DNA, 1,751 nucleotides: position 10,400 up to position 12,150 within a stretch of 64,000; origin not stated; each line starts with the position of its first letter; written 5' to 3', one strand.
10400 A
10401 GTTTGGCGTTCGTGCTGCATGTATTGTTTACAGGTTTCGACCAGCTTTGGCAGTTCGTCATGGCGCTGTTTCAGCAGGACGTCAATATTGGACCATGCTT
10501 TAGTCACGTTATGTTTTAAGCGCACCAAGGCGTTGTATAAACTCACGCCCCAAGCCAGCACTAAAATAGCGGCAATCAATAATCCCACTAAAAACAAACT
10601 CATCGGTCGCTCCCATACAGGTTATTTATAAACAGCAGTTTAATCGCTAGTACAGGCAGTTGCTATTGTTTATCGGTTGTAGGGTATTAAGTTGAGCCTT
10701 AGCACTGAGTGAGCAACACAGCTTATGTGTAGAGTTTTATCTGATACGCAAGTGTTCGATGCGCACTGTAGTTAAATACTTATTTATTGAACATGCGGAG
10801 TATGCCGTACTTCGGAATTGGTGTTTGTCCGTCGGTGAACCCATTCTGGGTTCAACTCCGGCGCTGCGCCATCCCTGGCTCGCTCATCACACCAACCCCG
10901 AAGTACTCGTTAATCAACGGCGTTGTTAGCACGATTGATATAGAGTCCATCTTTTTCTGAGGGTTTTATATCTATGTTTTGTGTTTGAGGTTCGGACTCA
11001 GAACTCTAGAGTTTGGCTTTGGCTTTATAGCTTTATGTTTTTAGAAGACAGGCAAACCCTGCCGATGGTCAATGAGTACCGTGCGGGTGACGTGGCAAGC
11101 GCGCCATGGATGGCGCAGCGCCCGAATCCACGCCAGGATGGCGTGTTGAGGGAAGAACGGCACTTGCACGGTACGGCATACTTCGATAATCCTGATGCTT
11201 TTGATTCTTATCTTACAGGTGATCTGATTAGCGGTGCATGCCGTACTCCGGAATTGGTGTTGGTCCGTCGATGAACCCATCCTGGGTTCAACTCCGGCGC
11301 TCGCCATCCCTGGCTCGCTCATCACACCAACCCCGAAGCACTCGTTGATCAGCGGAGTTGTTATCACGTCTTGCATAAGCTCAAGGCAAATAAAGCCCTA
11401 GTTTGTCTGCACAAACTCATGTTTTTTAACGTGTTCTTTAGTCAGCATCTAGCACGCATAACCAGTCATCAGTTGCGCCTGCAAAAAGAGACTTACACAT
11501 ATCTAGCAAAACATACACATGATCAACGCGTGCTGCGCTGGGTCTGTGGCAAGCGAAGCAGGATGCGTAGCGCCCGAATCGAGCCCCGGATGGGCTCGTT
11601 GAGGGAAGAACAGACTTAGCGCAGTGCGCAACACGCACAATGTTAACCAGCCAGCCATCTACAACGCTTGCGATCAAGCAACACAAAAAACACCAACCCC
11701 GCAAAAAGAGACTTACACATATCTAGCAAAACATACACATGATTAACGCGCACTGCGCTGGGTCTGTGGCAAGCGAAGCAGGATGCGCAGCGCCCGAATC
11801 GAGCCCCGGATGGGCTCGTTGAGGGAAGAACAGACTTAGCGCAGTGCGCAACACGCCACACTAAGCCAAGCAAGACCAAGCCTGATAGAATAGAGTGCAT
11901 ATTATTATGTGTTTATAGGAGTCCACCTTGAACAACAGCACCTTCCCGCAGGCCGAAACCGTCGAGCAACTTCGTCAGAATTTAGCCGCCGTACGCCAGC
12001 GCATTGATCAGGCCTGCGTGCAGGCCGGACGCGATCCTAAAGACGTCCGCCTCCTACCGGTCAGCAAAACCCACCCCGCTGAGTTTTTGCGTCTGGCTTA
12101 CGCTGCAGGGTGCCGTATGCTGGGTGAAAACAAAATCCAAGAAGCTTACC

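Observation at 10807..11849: Five copies of a ~100-nt covarying, strand-specific structured element in a 1.3-kb ORF-free gap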

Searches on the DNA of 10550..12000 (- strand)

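Call 5: search_rna_families(source=window, start=10550, end=12000, threshold=evalue, max_evalue=10, show_alignments=5)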
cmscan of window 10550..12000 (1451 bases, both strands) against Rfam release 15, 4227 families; matches with E-value up to 10: 6.
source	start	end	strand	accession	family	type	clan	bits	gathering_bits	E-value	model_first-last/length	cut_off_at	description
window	11085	11333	-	RF04159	MIR1437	Gene; miRNA;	-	18.7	168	3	1-192/192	no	MIR1437 microRNA precursor family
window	11413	11461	-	RF00522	PreQ1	Cis-reg; riboswitch;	-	14.8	39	7.2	1-45/45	no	PreQ1 (pre queuosine) riboswitch aptamer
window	11058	11172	+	RF00166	PrrB_RsmZ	Gene; sRNA;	CL00106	12.2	44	6.2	1-133/133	no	PrrB/RsmZ RNA family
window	10836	10917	+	RF02248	Six3os1_3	Gene; lncRNA;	-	11.3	40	6.5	1-75/75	no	Six3os1 conserved region 3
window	10814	10869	+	RF01119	sR32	Gene; snRNA; snoRNA; CD-box;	-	10.9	40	6.5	1-57/57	no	Small nucleolar RNA sR32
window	10855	10894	-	RF01145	sR14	Gene; snRNA; snoRNA; CD-box;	-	10.8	38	7.9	1-54/54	no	Small nucleolar RNA sR14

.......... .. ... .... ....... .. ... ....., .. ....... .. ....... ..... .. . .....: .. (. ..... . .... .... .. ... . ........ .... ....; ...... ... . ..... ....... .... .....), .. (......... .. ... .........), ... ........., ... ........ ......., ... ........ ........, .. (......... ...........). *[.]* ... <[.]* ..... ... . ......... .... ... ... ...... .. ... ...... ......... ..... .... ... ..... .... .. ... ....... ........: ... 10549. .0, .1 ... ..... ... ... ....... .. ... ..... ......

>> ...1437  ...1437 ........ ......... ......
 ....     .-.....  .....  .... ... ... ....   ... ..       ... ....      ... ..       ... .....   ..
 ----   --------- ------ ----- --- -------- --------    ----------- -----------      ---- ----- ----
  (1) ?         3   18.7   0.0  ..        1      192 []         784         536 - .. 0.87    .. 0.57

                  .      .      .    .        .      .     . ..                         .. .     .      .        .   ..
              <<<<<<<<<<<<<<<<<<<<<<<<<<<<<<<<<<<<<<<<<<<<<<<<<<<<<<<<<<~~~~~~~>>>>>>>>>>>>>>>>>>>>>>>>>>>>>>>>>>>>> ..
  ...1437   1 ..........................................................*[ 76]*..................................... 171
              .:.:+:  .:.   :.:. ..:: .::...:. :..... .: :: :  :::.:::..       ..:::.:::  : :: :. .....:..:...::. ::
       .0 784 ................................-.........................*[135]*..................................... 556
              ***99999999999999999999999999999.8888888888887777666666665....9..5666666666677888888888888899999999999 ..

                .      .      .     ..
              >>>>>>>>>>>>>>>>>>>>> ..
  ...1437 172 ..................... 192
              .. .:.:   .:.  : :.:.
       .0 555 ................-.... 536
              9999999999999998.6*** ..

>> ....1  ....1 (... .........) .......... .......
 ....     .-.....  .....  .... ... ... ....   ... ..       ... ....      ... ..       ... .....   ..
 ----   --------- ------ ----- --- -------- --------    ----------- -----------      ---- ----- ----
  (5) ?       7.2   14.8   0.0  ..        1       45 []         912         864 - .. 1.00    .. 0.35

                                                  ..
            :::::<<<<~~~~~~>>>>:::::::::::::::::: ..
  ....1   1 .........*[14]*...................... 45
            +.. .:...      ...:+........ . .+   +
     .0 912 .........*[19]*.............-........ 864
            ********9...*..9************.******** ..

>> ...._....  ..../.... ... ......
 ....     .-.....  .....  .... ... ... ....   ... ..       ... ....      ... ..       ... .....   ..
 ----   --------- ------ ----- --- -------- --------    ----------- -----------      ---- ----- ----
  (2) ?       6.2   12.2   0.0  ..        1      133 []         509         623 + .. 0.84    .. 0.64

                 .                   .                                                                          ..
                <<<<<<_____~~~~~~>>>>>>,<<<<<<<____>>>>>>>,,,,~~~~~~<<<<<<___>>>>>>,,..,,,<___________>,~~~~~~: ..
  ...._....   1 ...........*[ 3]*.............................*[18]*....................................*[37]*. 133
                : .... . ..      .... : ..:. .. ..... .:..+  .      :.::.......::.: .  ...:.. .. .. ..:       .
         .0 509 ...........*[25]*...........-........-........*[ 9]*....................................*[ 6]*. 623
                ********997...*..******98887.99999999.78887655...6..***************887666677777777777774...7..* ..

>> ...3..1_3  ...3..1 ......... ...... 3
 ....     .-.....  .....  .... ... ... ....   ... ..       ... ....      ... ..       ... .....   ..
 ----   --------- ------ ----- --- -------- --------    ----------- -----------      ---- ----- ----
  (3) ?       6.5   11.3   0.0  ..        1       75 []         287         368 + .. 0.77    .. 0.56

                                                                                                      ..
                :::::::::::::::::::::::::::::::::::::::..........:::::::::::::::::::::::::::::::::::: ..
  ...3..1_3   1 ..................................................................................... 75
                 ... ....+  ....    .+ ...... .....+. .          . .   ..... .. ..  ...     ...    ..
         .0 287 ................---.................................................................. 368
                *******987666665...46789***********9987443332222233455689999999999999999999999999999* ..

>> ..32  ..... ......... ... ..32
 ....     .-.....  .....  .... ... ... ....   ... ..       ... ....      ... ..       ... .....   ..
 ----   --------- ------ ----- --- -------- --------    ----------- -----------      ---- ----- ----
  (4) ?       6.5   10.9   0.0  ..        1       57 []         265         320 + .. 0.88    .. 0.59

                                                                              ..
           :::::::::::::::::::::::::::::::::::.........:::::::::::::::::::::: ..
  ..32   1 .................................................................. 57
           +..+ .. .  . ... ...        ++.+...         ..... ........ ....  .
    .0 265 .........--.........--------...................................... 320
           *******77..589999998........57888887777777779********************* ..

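Call 14: build_rna_model(alignment_id=A2, structure=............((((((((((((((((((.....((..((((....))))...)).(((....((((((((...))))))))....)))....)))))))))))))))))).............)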
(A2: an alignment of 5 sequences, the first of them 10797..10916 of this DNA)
Model R1 built from alignment A2 (5 sequences, 125 columns); structure: as given.
model positions 122; base pairs 35; branch points 1; effective number of sequences 1.14; information 0.59 bits per position. Calibrated on 0.2 Mb of random sequence (short: E-values are rough).
structure used (alignment columns):
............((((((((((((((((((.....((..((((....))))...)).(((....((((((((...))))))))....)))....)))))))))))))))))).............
